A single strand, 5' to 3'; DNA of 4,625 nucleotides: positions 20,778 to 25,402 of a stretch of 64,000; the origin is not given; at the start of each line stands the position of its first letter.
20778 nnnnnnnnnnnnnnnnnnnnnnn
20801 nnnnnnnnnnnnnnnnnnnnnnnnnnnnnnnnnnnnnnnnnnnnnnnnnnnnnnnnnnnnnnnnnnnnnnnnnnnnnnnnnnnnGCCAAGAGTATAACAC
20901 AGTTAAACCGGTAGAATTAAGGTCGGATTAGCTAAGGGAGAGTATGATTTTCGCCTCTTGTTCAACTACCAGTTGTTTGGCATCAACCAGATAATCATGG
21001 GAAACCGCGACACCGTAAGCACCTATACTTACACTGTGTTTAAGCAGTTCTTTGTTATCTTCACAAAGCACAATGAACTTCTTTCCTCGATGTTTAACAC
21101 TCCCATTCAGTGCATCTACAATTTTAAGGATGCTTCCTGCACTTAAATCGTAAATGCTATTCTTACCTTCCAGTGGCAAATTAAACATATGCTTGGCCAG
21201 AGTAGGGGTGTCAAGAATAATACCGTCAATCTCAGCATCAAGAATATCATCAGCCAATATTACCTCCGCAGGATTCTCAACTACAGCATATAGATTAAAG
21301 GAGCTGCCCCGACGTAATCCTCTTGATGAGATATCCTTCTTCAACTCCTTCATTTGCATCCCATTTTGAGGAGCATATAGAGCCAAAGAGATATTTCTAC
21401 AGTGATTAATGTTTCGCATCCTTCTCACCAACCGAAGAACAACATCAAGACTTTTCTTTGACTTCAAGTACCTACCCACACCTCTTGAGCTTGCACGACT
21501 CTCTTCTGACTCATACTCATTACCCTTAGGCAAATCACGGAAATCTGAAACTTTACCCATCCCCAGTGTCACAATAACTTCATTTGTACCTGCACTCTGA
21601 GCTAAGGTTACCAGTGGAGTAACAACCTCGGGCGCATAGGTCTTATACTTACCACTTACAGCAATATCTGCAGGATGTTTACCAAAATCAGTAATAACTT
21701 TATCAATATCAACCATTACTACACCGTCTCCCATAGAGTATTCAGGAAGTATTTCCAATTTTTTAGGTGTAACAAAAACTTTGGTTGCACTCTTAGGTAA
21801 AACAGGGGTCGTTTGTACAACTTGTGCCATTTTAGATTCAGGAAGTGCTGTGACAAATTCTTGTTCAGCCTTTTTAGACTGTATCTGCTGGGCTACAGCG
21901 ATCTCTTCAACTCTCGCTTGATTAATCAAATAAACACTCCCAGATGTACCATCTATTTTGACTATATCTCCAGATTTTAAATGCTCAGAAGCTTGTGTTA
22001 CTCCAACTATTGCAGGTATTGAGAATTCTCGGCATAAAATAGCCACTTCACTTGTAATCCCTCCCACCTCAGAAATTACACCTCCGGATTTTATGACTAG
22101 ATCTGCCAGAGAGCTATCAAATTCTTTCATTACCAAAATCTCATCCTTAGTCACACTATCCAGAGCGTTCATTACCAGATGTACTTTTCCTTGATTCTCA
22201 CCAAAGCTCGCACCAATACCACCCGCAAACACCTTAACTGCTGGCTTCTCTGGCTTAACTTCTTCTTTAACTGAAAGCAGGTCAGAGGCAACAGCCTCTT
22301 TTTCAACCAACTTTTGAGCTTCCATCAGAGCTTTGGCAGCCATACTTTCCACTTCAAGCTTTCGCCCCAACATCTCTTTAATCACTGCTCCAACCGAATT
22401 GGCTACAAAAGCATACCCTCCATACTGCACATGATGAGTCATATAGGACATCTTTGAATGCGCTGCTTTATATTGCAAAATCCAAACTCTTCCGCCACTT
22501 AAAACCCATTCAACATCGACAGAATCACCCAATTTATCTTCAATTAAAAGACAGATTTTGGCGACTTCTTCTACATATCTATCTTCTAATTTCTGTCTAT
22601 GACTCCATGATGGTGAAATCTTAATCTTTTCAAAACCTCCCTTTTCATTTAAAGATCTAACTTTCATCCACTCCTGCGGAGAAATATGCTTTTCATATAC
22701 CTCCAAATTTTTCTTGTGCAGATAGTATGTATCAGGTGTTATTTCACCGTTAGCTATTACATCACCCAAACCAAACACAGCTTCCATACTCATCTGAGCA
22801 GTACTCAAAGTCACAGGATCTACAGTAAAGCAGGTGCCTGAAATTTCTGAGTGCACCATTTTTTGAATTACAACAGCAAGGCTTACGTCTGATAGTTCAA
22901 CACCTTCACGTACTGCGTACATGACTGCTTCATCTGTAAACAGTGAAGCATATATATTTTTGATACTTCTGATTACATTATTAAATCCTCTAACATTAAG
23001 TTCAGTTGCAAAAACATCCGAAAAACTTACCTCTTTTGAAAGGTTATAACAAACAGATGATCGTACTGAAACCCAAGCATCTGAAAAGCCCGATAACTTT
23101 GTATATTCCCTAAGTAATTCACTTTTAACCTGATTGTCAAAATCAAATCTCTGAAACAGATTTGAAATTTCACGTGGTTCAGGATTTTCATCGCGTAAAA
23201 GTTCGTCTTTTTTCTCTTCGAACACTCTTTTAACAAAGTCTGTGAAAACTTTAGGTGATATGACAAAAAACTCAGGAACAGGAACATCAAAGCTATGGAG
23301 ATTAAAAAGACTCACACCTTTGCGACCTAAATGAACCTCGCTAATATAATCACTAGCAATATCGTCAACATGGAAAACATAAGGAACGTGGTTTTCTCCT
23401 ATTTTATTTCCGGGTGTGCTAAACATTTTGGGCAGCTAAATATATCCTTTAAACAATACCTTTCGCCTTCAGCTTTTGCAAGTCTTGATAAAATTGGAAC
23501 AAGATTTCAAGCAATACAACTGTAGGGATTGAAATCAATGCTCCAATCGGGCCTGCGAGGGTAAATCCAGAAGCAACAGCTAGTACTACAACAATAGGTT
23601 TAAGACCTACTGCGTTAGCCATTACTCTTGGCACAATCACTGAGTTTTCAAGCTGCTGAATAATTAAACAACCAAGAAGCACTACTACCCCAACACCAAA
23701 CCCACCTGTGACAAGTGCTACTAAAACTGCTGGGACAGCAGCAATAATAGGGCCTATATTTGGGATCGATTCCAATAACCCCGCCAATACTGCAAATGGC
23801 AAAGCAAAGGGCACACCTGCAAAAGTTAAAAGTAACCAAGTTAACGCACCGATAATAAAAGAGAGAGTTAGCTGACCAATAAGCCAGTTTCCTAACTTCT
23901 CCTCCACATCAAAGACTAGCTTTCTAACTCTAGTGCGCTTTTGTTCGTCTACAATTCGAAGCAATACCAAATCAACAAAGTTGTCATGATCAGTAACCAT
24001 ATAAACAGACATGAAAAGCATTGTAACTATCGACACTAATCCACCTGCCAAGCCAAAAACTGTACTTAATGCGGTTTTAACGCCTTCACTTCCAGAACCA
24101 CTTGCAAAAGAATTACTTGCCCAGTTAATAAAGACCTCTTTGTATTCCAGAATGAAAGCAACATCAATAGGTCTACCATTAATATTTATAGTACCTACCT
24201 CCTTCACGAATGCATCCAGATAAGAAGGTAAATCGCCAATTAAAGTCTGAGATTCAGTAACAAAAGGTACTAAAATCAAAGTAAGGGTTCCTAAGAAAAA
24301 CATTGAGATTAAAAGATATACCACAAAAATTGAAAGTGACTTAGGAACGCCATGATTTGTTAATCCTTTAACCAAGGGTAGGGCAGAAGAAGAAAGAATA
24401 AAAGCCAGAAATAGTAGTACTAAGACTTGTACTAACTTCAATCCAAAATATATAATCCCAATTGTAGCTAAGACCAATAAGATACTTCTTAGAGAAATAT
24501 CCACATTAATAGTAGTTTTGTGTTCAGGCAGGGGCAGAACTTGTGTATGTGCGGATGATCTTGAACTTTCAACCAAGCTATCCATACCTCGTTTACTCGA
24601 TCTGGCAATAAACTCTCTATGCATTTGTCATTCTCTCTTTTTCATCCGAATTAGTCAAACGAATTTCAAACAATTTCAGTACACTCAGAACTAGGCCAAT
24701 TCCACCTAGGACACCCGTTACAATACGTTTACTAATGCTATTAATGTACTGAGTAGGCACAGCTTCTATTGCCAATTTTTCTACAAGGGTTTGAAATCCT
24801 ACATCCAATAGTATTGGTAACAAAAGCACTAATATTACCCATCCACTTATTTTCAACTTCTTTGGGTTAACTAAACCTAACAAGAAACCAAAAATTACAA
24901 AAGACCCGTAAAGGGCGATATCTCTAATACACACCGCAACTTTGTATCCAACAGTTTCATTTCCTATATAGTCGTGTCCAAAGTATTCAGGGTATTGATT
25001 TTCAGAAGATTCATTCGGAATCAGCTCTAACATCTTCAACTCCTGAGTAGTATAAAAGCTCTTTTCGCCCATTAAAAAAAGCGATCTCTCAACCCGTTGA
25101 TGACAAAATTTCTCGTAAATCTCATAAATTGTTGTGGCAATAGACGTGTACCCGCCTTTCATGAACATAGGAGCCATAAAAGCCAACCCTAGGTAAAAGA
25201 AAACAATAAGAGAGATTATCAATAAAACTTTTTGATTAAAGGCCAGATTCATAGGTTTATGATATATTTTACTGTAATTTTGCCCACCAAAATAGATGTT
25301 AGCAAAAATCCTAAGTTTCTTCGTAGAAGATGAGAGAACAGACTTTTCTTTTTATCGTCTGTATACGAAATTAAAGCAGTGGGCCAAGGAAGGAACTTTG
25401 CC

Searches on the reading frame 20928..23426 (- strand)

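Call 19: search_protein_families(library=pfam, proteins=[window:20928-23426:-], max_evalue=0.001)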
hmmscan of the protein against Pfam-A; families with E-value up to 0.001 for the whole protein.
window:20928-23426:- (832 aa): 2 families
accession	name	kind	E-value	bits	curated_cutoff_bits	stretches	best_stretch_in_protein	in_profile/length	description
PF01326.24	PPDK_N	-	3.2e-62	211.1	27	1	33-328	4-315/328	Pyruvate phosphate dikinase, AMP/ATP-binding domain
PF00391.29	PEP-utilizers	-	2.5e-18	65.9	23.1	1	426-496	2-72/72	PEP-utilising enzyme, mobile domain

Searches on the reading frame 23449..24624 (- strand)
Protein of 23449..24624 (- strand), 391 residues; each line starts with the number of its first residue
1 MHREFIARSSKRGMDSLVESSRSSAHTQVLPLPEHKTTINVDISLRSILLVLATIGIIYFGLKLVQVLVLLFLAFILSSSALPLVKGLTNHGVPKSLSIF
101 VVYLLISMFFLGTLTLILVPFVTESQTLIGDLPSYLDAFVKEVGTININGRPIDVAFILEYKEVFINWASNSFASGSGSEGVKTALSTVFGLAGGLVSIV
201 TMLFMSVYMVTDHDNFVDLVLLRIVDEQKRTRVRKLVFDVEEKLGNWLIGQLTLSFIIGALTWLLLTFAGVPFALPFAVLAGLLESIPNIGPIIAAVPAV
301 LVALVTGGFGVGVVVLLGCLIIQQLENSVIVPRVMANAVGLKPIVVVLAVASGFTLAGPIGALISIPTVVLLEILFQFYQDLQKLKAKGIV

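Call 19: search_protein_families(library=pfam, proteins=[window:23449-24624:-], max_evalue=0.001)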
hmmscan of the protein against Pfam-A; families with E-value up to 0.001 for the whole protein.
window:23449-24624:- (391 aa): 1 family
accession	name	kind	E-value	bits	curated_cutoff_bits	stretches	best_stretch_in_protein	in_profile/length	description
PF01594.21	AI-2E_transport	-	2.8e-57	194.8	34.3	1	48-379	4-326/327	AI-2E family transporter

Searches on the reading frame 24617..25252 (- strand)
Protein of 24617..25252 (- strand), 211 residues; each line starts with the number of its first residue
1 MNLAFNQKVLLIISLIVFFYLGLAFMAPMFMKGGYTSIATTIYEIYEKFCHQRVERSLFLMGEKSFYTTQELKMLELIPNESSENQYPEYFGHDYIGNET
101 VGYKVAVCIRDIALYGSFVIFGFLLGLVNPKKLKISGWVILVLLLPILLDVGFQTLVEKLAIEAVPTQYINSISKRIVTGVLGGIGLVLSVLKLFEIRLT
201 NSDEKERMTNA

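Call 19: search_protein_families(library=pfam, proteins=[window:24617-25252:-], max_evalue=0.001)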
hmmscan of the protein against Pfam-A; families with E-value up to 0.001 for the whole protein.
window:24617-25252:- (211 aa): 1 family
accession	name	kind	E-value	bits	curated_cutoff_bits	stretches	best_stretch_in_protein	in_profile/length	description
PF09858.14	DUF2085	-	1.2e-10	42.1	25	1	102-188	13-88/90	Predicted membrane protein (DUF2085)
